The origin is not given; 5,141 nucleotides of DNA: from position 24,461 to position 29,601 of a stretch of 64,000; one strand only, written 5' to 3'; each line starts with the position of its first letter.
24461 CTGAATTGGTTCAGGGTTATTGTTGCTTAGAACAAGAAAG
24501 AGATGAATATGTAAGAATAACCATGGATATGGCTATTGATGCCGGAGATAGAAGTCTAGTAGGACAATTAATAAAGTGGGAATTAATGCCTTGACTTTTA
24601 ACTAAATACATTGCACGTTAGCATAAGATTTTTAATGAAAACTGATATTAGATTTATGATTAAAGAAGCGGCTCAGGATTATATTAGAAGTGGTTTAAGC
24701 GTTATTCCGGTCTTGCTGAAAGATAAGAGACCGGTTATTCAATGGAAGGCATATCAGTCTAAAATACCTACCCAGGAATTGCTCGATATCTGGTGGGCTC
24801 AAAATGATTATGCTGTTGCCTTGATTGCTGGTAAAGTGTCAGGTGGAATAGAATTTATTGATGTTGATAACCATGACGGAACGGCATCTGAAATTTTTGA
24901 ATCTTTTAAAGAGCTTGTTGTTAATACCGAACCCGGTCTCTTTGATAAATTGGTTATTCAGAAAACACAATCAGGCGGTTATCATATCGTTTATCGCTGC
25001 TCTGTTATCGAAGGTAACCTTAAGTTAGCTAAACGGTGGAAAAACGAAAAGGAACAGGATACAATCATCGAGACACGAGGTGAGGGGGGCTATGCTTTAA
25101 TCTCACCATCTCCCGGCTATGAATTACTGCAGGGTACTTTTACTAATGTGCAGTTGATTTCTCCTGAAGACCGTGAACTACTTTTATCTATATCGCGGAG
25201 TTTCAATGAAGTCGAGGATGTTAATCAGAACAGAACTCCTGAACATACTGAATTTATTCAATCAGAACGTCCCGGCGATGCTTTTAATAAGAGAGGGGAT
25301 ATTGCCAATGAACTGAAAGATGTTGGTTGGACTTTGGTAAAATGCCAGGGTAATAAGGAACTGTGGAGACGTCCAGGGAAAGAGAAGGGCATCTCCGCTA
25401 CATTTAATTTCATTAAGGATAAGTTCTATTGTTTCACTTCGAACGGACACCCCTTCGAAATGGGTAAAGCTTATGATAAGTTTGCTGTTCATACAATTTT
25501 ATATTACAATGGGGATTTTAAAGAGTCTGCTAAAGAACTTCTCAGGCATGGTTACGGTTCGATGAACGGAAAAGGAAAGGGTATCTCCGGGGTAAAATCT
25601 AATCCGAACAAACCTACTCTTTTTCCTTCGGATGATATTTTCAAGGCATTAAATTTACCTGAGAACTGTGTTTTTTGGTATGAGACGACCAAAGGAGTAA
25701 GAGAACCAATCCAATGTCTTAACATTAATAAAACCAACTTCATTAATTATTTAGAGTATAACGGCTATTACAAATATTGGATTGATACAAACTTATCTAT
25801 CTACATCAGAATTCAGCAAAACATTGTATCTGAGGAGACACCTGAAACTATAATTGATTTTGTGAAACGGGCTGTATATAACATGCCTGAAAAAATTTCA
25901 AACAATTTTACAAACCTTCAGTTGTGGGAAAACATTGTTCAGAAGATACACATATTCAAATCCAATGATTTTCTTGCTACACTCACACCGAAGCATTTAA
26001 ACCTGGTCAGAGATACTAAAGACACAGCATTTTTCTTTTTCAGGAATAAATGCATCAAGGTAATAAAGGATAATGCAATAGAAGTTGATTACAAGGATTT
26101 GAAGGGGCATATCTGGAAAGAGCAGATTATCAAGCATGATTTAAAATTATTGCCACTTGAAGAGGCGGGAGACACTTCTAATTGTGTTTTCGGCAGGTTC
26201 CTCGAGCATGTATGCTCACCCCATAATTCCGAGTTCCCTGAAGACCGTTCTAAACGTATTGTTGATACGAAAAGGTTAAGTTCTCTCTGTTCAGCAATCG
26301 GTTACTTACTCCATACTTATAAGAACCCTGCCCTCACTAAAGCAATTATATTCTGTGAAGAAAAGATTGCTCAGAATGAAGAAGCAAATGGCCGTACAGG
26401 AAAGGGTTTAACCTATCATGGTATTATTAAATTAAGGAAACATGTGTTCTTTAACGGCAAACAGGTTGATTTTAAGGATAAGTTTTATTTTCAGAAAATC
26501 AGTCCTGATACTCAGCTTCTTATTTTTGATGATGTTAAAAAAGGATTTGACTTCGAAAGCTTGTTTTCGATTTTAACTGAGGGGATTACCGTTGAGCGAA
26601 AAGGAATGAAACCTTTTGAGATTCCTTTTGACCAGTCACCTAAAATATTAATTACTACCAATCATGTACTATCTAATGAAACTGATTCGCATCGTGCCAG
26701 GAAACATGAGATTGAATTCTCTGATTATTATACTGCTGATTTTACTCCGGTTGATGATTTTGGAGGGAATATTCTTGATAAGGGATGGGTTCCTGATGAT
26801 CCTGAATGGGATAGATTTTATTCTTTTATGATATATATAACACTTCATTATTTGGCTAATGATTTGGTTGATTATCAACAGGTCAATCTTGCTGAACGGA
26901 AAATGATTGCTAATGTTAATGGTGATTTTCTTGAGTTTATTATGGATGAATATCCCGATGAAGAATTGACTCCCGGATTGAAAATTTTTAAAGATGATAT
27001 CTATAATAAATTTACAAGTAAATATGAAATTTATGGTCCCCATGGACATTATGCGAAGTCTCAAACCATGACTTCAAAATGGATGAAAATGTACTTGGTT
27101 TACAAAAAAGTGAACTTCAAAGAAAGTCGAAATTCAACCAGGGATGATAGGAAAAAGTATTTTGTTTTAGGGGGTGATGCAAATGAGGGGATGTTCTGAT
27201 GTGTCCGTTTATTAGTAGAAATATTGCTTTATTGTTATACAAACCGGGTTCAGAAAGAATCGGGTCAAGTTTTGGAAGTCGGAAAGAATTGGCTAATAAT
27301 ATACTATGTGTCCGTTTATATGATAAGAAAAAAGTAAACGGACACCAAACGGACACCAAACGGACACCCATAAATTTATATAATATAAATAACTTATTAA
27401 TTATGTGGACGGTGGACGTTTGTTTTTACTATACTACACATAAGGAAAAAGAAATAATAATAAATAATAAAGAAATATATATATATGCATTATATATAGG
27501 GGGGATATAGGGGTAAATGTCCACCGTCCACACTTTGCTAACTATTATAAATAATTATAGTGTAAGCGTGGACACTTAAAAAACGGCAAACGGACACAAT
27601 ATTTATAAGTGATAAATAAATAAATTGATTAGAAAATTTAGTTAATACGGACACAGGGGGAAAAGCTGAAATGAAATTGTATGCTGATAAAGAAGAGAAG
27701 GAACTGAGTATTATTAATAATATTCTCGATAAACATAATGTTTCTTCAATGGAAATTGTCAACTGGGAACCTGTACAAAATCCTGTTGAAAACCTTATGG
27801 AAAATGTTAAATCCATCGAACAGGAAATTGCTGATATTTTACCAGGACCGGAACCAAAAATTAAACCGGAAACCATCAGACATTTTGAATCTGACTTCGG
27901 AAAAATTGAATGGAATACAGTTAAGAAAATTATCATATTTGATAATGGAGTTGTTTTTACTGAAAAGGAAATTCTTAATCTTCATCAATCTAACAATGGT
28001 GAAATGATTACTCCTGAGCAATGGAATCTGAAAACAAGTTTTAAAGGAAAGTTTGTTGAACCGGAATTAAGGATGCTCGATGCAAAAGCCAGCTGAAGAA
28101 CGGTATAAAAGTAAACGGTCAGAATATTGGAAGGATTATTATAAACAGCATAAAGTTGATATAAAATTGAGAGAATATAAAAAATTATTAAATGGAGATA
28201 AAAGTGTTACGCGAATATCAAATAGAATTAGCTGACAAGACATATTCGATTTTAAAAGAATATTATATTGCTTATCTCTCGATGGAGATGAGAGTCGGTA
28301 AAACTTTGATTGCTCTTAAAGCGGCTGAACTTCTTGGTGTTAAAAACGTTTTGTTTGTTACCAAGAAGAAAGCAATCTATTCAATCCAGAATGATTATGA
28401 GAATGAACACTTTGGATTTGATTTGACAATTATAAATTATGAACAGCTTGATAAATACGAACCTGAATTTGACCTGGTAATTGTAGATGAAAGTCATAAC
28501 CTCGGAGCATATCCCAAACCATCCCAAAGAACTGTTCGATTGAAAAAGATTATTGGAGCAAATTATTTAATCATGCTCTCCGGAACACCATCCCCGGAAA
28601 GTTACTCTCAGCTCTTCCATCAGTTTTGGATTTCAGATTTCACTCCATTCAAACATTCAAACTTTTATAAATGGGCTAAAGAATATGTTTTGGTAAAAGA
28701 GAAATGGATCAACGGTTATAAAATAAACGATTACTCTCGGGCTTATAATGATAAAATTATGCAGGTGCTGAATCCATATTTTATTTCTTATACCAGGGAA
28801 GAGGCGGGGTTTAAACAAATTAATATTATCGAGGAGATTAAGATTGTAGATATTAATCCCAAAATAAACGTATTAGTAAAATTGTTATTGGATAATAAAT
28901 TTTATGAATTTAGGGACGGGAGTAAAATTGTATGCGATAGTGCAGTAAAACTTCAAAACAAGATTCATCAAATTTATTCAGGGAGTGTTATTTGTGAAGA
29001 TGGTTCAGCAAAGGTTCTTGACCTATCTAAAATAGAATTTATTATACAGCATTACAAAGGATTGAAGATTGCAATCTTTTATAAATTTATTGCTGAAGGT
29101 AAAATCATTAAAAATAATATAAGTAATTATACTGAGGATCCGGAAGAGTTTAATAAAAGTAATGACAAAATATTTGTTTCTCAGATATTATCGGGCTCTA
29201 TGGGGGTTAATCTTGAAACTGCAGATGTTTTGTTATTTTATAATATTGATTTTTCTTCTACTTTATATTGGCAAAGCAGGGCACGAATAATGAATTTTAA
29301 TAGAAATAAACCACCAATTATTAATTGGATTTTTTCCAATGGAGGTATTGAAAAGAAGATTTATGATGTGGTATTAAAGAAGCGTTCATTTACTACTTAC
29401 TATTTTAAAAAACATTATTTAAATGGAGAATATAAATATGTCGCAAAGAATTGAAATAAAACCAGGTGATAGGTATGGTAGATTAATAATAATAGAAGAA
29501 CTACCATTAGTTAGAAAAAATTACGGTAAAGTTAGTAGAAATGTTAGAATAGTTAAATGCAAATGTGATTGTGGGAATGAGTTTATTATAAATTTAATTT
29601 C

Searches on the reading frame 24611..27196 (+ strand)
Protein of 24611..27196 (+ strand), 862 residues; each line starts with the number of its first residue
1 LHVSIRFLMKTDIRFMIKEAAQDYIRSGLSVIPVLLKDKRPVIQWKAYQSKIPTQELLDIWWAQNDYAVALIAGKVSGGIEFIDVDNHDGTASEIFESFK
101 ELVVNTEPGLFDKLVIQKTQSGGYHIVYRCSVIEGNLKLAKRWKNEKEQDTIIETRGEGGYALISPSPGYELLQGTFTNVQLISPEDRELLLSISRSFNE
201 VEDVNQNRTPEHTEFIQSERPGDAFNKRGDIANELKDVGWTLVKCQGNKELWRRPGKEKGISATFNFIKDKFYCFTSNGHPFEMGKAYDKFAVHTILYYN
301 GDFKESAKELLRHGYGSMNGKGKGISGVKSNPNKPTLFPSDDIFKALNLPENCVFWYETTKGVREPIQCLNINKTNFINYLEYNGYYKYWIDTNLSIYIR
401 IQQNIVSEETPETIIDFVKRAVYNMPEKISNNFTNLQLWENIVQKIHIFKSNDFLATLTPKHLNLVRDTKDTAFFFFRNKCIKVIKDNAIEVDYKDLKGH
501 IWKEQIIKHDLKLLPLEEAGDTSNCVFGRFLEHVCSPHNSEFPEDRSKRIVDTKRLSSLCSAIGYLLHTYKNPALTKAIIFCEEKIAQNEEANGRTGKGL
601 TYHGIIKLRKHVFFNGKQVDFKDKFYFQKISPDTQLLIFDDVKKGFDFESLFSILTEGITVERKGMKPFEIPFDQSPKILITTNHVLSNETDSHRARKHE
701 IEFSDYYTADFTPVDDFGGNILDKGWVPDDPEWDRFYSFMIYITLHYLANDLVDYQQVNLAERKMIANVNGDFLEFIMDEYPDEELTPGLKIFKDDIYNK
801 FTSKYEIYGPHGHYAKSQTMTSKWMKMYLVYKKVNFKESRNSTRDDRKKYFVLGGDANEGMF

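Call 100: search_protein_families(library=phrogs, proteins=[window:24611-27196:+], max_evalue=0.00001)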
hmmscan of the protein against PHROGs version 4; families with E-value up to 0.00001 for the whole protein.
window:24611-27196:+ (862 aa): 4 families
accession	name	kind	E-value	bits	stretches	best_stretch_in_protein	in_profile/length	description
phrog_28855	-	unknown function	2.6e-70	238.8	1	354-834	330-775/804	-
phrog_19930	-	DNA, RNA and nucleotide metabolism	2.2e-57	196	1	18-318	11-332/865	DNA polymerase/primase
phrog_1156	-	DNA, RNA and nucleotide metabolism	7.5e-16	58.8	1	18-167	14-154/855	DNA primase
phrog_695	-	DNA, RNA and nucleotide metabolism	1.9e-07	31.2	1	11-131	2-115/704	DNA polymerase/primase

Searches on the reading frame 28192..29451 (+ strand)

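Call 100: search_protein_families(library=phrogs, proteins=[window:28192-29451:+], max_evalue=0.00001)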
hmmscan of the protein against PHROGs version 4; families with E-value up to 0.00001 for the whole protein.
window:28192-29451:+ (420 aa): 3 families
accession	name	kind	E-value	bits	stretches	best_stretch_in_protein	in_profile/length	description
phrog_62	-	DNA, RNA and nucleotide metabolism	1.2e-57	196.4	1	5-401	696-1129/1881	DNA helicase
phrog_16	-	DNA, RNA and nucleotide metabolism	1.1e-11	44.7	1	5-381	272-596/986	DNA helicase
phrog_11354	-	unknown function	1.2e-07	32.5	1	308-397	6-97/116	-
